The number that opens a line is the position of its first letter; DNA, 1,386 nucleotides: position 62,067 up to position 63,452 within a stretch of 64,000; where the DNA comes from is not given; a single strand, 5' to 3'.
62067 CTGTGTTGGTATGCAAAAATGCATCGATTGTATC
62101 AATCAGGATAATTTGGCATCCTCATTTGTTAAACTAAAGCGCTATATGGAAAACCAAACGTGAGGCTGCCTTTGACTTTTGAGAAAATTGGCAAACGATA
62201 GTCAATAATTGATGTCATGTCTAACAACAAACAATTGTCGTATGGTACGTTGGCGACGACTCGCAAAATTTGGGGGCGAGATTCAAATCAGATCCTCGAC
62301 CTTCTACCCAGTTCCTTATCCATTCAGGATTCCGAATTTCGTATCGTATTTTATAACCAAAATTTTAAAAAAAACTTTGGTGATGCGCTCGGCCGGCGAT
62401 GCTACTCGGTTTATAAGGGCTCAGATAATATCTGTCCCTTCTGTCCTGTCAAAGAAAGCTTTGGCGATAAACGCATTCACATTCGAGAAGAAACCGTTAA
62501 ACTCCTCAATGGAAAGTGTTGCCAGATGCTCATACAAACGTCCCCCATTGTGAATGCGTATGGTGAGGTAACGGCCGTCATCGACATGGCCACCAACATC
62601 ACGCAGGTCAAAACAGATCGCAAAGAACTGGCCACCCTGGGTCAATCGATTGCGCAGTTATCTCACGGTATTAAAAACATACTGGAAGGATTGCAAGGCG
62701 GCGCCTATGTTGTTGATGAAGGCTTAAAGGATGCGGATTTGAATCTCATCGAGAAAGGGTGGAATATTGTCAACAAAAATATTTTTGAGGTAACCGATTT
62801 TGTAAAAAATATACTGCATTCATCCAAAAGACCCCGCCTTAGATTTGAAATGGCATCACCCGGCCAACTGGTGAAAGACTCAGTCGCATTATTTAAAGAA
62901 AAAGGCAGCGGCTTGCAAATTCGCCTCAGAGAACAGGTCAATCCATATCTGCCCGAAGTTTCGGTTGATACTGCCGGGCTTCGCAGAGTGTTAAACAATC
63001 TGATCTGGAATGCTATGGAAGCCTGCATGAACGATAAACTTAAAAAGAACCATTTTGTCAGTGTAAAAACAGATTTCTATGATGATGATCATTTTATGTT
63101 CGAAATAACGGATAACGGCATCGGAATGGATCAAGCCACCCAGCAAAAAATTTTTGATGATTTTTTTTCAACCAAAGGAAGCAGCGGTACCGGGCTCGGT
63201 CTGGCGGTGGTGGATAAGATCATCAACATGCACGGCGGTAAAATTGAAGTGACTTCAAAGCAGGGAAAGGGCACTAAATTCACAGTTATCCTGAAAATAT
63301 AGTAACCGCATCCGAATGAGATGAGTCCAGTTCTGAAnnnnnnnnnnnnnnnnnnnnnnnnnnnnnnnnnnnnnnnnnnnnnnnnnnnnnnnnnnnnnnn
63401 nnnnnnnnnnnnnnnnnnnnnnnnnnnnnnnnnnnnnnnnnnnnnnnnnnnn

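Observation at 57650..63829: Sensor cluster downstream of the hdr operon has kinases and receivers but no DNA-binding output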

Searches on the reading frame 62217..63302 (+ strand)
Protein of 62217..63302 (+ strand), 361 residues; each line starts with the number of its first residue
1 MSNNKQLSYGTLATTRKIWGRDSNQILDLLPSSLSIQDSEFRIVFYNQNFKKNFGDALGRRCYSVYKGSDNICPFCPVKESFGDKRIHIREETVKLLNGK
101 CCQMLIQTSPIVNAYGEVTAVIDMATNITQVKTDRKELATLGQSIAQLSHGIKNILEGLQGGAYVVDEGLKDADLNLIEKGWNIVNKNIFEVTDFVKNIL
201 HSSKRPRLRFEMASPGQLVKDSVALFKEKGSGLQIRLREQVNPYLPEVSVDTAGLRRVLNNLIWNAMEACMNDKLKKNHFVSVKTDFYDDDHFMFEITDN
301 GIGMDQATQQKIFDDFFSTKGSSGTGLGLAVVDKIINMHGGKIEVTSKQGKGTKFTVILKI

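Call 3: search_protein_families(library=pfam, proteins=[window:62217-63302:+], max_evalue=0.01)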
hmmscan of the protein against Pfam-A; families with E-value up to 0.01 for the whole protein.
window:62217-63302:+ (361 aa): 5 families
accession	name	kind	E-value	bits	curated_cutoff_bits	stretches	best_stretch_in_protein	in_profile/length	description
PF02518.31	HATPase_c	-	2.9e-25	89.3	26.4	1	251-360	2-108/111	Histidine kinase-, DNA gyrase B-, and HSP90-like ATPase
PF14501.12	HATPase_c_5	-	3.3e-07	30.6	22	1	255-350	6-93/102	GHKL domain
PF13426.13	PAS_9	-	1.4e-05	25.7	27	1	34-130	4-103/103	PAS domain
PF08448.16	PAS_4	-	0.00013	22.6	23.1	1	27-132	1-109/110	PAS fold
PF13589.12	HATPase_c_3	-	0.002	18.6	25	1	257-313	5-54/137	Histidine kinase-, DNA gyrase B-, and HSP90-like ATPase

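Call 54: search_protein_families(library=ncbifam, proteins=[window:62217-63302:+], max_evalue=0.00001)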
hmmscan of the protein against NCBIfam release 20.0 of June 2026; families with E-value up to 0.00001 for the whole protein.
window:62217-63302:+ (361 aa): 75 families (the best 25 are shown)
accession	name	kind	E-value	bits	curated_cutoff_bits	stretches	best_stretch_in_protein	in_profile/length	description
NF008468.0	PRK11360.1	equivalog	1.8e-51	175.3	646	1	42-361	289-608/616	two-component system sensor histidine kinase AtoS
NF046044.1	PnpS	equivalog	5.1e-32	111.3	400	1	21-359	55-389/390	two-component system histidine kinase PnpS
NF007688.0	PRK10364.1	equivalog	7.4e-32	110.7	479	1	134-359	232-449/460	two-component system sensor histidine kinase ZraS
NF052574.1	HisKinEspCMyxo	equivalog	1.6e-27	96.1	1200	1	93-359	363-635/785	serine histidine kinase EspC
NF047497.1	HK_LIC_12097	equivalog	5.5e-27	94.4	500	1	22-359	12-364/367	LIC_12097 family sensor histidine kinase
NF010411.0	PRK13837.1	equivalog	8.8e-26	90.1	647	1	140-359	449-673/828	two-component system VirA-like sensor kinase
NF008302.0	PRK11091.1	equivalog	5e-23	81.2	838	1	89-360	227-504/779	aerobic respiration two-component sensor histidine kinase ArcB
TIGR02956.1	TMAO_torS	equivalog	1e-22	80.1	676.5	1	146-359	469-680/967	TMAO reductase system sensor histidine kinase/response regulator TorS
NF047496.1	HK_LIC11548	equivalog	4e-22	78.7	750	1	146-359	365-587/589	LIC_11548 family sensor histidine kinase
NF033092.0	HK_WalK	equivalog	8.7e-21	74.1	725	1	145-359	376-592/594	cell wall metabolism sensor histidine kinase WalK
NF046020.1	HisKinCckABruc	equivalog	1.2e-20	73.1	1000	1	185-359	522-705/868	cell cycle histidine kinase CckA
TIGR02966.1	phoR_proteo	equivalog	2e-20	73.1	334.2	1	25-359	10-333/333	phosphate regulon sensor histidine kinase PhoR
NF008298.1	PRK11086.1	subfamily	3.2e-20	72.1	520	1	227-359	398-523/529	DcuS/MalK family sensor histidine kinase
NF052573.1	HisKinEspAMyxo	equivalog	4.8e-20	71.2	1400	1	237-360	487-610/755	serine histidine kinase EspA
NF038297.2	hybrid_HK_HrmK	equivalog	4.9e-20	71.7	725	1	214-359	312-455/607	hybrid histidine kinase/response regulator HrmK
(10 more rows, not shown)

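Call 59: find_homologous_proteins(query=window:62217-63302:+, max_evalue=1e-40)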
Query window:62217-63302:+ (361 aa): 904 proteins with E <= 1e-40 among 8000 candidates; the best 120 are listed.
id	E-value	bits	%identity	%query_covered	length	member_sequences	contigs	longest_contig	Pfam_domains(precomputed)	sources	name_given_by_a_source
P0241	3.9e-240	814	100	100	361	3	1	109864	PF13426.14,PF02518.32,PF14501.13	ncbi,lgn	-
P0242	7.4e-206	701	85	100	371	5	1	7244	PF13426.14,PF08448.17,PF02518.32,PF14501.13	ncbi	-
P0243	4.6e-204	695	84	100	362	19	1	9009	PF13426.14,PF08448.17,PF02518.32,PF14501.13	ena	-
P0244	4.0e-198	676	83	100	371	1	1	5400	PF13426.14,PF08448.17,PF02518.32,PF14501.13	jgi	jgi:signal transduction histidine kinase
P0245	4.5e-195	666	82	100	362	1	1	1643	PF13426.14,PF08448.17,PF02518.32,PF14501.13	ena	-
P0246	6.6e-194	662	80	100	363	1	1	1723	PF13426.14,PF08448.17,PF02518.32,PF14501.13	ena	-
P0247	5.3e-193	659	80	100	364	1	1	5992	PF13426.14,PF08448.17,PF02518.32,PF14501.13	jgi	jgi:signal transduction histidine kinase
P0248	1.4e-187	641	81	97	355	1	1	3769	PF13426.14,PF08448.17,PF02518.32,PF14501.13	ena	-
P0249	1.3e-184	631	79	97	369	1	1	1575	PF13426.14,PF02518.32,PF14501.13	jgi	jgi:signal transduction histidine kinase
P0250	2.8e-180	617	78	96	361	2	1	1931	PF13426.14,PF08448.17,PF02518.32,PF14501.13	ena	-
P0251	1.3e-179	615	75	100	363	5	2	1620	PF08448.17,PF02518.32,PF14501.13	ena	-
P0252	5.3e-177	606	74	100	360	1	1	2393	PF13426.14,PF08448.17,PF02518.32,PF14501.13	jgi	jgi:signal transduction histidine kinase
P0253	3.4e-176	604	75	100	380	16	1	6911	PF13426.14,PF08448.17,PF02518.32,PF14501.13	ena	-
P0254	4.4e-175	600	73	100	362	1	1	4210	PF13426.14,PF02518.32,PF14501.13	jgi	jgi:signal transduction histidine kinase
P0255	2.1e-174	598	73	100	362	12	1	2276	PF13426.14,PF08448.17,PF02518.32,PF14501.13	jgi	-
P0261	1.2e-169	582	70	100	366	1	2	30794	PF13426.14,PF08448.17,PF02518.32,PF14501.13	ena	-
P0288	7.8e-159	547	67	97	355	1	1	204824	PF13426.14,PF08448.17,PF02518.32,PF14501.13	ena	-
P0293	3.5e-158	544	66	100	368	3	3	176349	PF13426.14,PF08448.17,PF02518.32,PF14501.13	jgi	jgi:signal transduction histidine kinase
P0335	2.6e-154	532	64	100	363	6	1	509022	PF13426.14,PF08448.17,PF02518.32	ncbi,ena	-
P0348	4.1e-153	528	64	100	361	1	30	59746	PF13426.14,PF08448.17,PF02518.32,PF14501.13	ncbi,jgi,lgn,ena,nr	ncbi:hypothetical protein D1BOALGB6SA_4674 [Olavius sp. associated proteobacterium Delta 1]|nr:hypot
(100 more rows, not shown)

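Call 60: find_encoding_contigs(protein=P0241, flank=10000, max_places=5)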
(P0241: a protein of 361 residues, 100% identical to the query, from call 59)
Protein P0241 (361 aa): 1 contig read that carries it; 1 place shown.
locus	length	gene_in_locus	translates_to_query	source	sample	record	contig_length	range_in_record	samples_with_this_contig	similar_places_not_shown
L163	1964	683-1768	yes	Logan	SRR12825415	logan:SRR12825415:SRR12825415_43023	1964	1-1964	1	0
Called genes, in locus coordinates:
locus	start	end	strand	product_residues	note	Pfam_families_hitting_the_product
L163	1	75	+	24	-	?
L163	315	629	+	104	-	-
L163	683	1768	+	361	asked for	PF13426:PAS_9 (faint), PF02518:HATPase_c, PF14501:HATPase_c_5 (weak)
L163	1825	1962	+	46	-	?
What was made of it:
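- Tried and rejected: The 100%-identical PAS kinase is on record only on a 1.9-kb Logan contig (call 60).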

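Call 61: find_encoding_contigs(protein=P0261, flank=8000, max_places=2)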
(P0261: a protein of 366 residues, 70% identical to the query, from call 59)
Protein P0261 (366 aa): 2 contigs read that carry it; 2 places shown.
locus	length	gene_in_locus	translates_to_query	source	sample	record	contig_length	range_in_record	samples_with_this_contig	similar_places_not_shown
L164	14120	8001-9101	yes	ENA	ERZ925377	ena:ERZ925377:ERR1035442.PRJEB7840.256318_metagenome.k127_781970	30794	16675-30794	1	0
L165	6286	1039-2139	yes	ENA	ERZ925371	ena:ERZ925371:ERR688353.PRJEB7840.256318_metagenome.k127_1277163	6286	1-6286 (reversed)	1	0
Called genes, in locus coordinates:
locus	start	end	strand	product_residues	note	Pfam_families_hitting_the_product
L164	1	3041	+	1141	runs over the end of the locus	PF07992:Pyr_redox_2 (weak), PF12831:FAD_oxidored (weak), PF13187:Fer4_9, PF00037:Fer4, PF00072:Response_reg, PF13450:NAD_binding_8, PF13237:Fer4_10, PF12838:Fer4_7, +18 more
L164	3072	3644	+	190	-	PF13237:Fer4_10 (faint), PF13183:Fer4_8, PF13187:Fer4_9, PF13534:Fer4_17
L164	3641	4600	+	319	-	PF02754:CCG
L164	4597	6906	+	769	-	PF21563:Mcp40H-20_sensor (faint), PF00672:HAMP, PF08448:PAS_4, PF00989:PAS, PF13188:PAS_8 (weak), PF13426:PAS_9 (weak), PF00512:HisKA, PF02518:HATPase_c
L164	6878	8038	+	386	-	PF00072:Response_reg, PF02518:HATPase_c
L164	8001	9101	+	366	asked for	PF08448:PAS_4 (weak), PF13426:PAS_9 (weak), PF02518:HATPase_c, PF14501:HATPase_c_5 (faint)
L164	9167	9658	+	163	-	PF00072:Response_reg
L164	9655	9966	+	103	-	PF01937:ARMT1-like_dom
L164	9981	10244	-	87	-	-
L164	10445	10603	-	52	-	-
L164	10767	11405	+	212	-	PF02579:Nitro_FeMo-Co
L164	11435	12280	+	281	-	PF00142:Fer4_NifH (faint), PF01656:CbiA, PF10609:ParA, PF12838:Fer4_7 (faint), PF13187:Fer4_9, PF00037:Fer4 (weak), PF14697:Fer4_21 (weak), PF00037:Fer4 (weak), +4 more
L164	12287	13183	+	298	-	PF01656:CbiA, PF10609:ParA (faint), PF12838:Fer4_7 (faint), PF13484:Fer4_16 (faint), PF00037:Fer4 (weak), PF12797:Fer4_2 (faint), PF14697:Fer4_21 (weak)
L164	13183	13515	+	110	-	PF02579:Nitro_FeMo-Co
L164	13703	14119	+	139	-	?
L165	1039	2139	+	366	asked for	PF08448:PAS_4 (weak), PF13426:PAS_9 (weak), PF02518:HATPase_c, PF14501:HATPase_c_5 (faint)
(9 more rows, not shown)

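Call 62: find_encoding_contigs(protein=P0288, flank=8000, max_places=2)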
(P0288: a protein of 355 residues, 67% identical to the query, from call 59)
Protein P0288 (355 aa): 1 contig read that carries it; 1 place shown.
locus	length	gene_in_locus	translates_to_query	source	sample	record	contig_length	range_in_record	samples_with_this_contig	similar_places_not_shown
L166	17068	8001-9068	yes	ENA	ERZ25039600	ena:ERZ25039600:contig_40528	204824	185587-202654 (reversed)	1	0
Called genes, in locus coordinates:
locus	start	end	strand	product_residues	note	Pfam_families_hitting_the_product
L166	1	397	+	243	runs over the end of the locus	PF13183:Fer4_8, PF13237:Fer4_10 (weak), PF12838:Fer4_7 (weak), PF13187:Fer4_9 (weak), PF13534:Fer4_17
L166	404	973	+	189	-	PF02754:CCG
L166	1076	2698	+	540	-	PF00070:Pyr_redox (faint), PF07992:Pyr_redox_2 (weak), PF13450:NAD_binding_8 (weak), PF00037:Fer4 (weak), PF12837:Fer4_6 (weak), PF13187:Fer4_9, PF00037:Fer4 (weak), PF00072:Response_reg, +6 more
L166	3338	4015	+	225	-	-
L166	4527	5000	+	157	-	-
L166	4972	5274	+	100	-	-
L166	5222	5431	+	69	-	PF00672:HAMP (weak)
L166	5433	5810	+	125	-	PF08448:PAS_4 (weak), PF13426:PAS_9 (weak)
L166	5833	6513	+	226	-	PF13426:PAS_9 (weak), PF00512:HisKA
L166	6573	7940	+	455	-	PF02518:HATPase_c (weak), PF14501:HATPase_c_5 (faint), PF00072:Response_reg, PF02518:HATPase_c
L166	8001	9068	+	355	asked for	PF08448:PAS_4 (weak), PF13426:PAS_9 (weak), PF02518:HATPase_c, PF14501:HATPase_c_5 (weak)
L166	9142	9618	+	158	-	PF00072:Response_reg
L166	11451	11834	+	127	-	-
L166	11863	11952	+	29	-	-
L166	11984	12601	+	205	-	PF07638:Sigma70_ECF (faint), PF04542:Sigma70_r2, PF08281:Sigma70_r4_2, PF04545:Sigma70_r4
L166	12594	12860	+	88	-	PF13490:zf-HC2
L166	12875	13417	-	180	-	PF01325:Fe_dep_repress, PF01047:MarR (faint), PF02742:Fe_dep_repr_C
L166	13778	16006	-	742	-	PF01926:MMR_HSR1, PF02421:FeoB_N, PF09439:SRPRB (weak), PF17910:FeoB_Cyto, PF07670:Gate, PF07664:FeoB_C, PF07670:Gate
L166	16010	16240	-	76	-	PF04023:FeoA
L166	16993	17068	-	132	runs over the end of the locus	-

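Call 63: find_encoding_contigs(protein=P0293, flank=8000, max_places=2)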
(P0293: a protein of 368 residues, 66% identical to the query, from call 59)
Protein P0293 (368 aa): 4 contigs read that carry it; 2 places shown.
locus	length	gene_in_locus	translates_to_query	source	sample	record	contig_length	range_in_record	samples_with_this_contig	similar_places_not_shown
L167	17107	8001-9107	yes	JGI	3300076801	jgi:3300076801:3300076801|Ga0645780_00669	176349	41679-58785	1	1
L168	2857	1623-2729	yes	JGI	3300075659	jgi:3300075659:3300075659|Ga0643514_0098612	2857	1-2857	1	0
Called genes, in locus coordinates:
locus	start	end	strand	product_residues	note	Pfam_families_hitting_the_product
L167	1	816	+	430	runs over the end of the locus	PF00364:Biotin_lipoyl, PF02817:E3_binding, PF00198:2-oxoacid_dh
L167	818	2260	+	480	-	PF00890:FAD_binding_2 (weak), PF01134:GIDA (weak), PF07992:Pyr_redox_2, PF12831:FAD_oxidored, PF13450:NAD_binding_8 (weak), PF13738:Pyr_redox_3, PF00070:Pyr_redox, PF02852:Pyr_redox_dim, +4 more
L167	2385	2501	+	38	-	-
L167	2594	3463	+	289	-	PF05036:SPOR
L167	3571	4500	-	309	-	PF00291:PALP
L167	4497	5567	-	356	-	PF00132:Hexapep (faint), PF25087:GMPPB_C (faint)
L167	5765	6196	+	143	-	PF02082:Rrf2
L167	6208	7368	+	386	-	PF04015:DUF362, PF00037:Fer4 (faint), PF12797:Fer4_2 (faint), PF12837:Fer4_6 (faint), PF13237:Fer4_10 (weak), PF14697:Fer4_21 (faint), PF12838:Fer4_7 (weak), PF13187:Fer4_9 (faint)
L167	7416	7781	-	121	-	PF07085:DRTGG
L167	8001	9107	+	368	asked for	PF08448:PAS_4, PF13426:PAS_9 (weak), PF02518:HATPase_c, PF14501:HATPase_c_5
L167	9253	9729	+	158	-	PF00072:Response_reg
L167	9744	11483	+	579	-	PF02665:Nitrate_red_gam (faint), PF12838:Fer4_7 (faint), PF13187:Fer4_9 (faint), PF12797:Fer4_2 (faint), PF13237:Fer4_10 (faint), PF13534:Fer4_17 (faint), PF13183:Fer4_8, PF13183:Fer4_8, +1 more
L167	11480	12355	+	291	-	PF02754:CCG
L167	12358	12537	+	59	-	PF01134:GIDA (weak), PF07992:Pyr_redox_2 (weak), PF12831:FAD_oxidored, PF13450:NAD_binding_8 (weak)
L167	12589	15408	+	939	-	PF00037:Fer4 (weak), PF12797:Fer4_2 (faint), PF00890:FAD_binding_2 (weak), PF07992:Pyr_redox_2, PF12831:FAD_oxidored (weak), PF13450:NAD_binding_8 (weak), PF13187:Fer4_9 (weak), PF13237:Fer4_10 (weak), +5 more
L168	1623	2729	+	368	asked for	PF08448:PAS_4, PF13426:PAS_9 (weak), PF02518:HATPase_c, PF14501:HATPase_c_5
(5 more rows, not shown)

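Call 74: find_encoding_contigs(protein=P0335, flank=8000, max_places=1)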
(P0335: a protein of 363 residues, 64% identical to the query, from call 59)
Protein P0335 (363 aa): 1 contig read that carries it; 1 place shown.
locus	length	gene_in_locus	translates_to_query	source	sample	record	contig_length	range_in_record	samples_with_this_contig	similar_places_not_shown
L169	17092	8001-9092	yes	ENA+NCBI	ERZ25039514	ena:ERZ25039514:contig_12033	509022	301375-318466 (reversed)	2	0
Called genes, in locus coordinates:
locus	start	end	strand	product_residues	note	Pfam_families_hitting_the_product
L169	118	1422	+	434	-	PF00815:Histidinol_dh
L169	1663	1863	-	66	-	PF00313:CSD, PF08206:OB_RNB (faint)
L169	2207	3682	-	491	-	PF02789:Peptidase_M17_N, PF00883:Peptidase_M17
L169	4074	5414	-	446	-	PF02310:B12-binding (weak), PF04055:Radical_SAM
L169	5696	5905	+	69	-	-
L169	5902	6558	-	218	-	PF01070:FMN_dh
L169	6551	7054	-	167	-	PF22451:NirdL-like_HTH, PF17805:AsnC_trans_reg2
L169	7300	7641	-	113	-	PF02603:Hpr_kinase_N (faint), PF07085:DRTGG (weak)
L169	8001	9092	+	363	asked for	PF08448:PAS_4, PF13426:PAS_9 (weak), PF02518:HATPase_c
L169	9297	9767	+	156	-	PF00072:Response_reg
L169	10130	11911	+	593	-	PF02665:Nitrate_red_gam (faint), PF13237:Fer4_10 (faint), PF12797:Fer4_2 (faint), PF12838:Fer4_7 (faint), PF13187:Fer4_9 (faint), PF13534:Fer4_17 (faint), PF13183:Fer4_8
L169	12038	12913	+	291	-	PF02754:CCG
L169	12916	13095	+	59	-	PF07992:Pyr_redox_2 (weak), PF00070:Pyr_redox (weak), PF00890:FAD_binding_2 (weak), PF01266:DAO (weak), PF12831:FAD_oxidored, PF13450:NAD_binding_8 (weak)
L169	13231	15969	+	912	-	PF00037:Fer4 (faint), PF12837:Fer4_6 (faint), PF13237:Fer4_10 (faint), PF07992:Pyr_redox_2 (weak), PF07992:Pyr_redox_2, PF12831:FAD_oxidored (weak), PF13450:NAD_binding_8 (weak), PF12838:Fer4_7 (weak), +4 more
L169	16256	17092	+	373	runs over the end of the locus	PF00037:Fer4 (faint), PF13183:Fer4_8 (faint), PF13237:Fer4_10, PF14697:Fer4_21 (weak), PF12800:Fer4_4 (faint), PF12838:Fer4_7 (weak), PF04422:FrhB_FdhB_N, PF04432:FrhB_FdhB_C, +1 more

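Call 75: find_encoding_contigs(protein=P0348, flank=8000, max_places=1)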
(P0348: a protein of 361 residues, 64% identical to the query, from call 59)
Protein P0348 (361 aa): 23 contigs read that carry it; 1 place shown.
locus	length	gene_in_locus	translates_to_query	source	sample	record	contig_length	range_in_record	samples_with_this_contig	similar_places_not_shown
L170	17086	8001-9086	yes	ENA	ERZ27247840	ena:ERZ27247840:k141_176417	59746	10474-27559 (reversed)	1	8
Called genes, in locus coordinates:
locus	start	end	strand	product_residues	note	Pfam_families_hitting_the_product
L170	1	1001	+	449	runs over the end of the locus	PF02310:B12-binding, PF04055:Radical_SAM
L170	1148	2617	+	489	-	PF02789:Peptidase_M17_N, PF00883:Peptidase_M17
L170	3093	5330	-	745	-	PF07693:KAP_NTPase, PF13191:AAA_16, PF13401:AAA_22 (faint), PF03781:FGE-sulfatase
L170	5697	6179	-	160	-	PF00027:cNMP_binding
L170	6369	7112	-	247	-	PF00027:cNMP_binding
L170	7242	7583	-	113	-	PF02603:Hpr_kinase_N (faint), PF07085:DRTGG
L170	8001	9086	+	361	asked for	PF08448:PAS_4, PF13426:PAS_9 (weak), PF02518:HATPase_c, PF14501:HATPase_c_5 (weak)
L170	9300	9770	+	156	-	PF00072:Response_reg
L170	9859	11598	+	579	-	PF02665:Nitrate_red_gam (faint), PF12838:Fer4_7 (faint), PF13187:Fer4_9 (faint), PF12797:Fer4_2 (faint), PF13183:Fer4_8, PF13237:Fer4_10 (weak), PF13183:Fer4_8, PF13534:Fer4_17 (weak)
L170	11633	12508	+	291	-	PF02754:CCG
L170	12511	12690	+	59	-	PF00890:FAD_binding_2 (weak), PF01134:GIDA (weak), PF07992:Pyr_redox_2 (weak), PF12831:FAD_oxidored, PF13450:NAD_binding_8 (weak)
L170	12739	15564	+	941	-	PF00037:Fer4 (weak), PF07992:Pyr_redox_2, PF00890:FAD_binding_2 (weak), PF01266:DAO (weak), PF07992:Pyr_redox_2, PF12831:FAD_oxidored (weak), PF13450:NAD_binding_8, PF13237:Fer4_10, +9 more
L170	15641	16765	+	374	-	PF00037:Fer4 (faint), PF13183:Fer4_8 (faint), PF13237:Fer4_10, PF14697:Fer4_21 (weak), PF12800:Fer4_4 (faint), PF12838:Fer4_7 (weak), PF04422:FrhB_FdhB_N, PF04432:FrhB_FdhB_C, +1 more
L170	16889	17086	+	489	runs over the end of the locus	PF02310:B12-binding (weak), PF04055:Radical_SAM, PF13282:DUF4070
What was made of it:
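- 62217..63302 (+): Cytoplasmic PAS histidine kinase (H-box LSHGIKN). Its PAS carries C-x10-C-x2-C-P, like PAS1 of the haem kinase. Orthologues and their genomic contexts (calls 59, 61-63, 74, 75).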
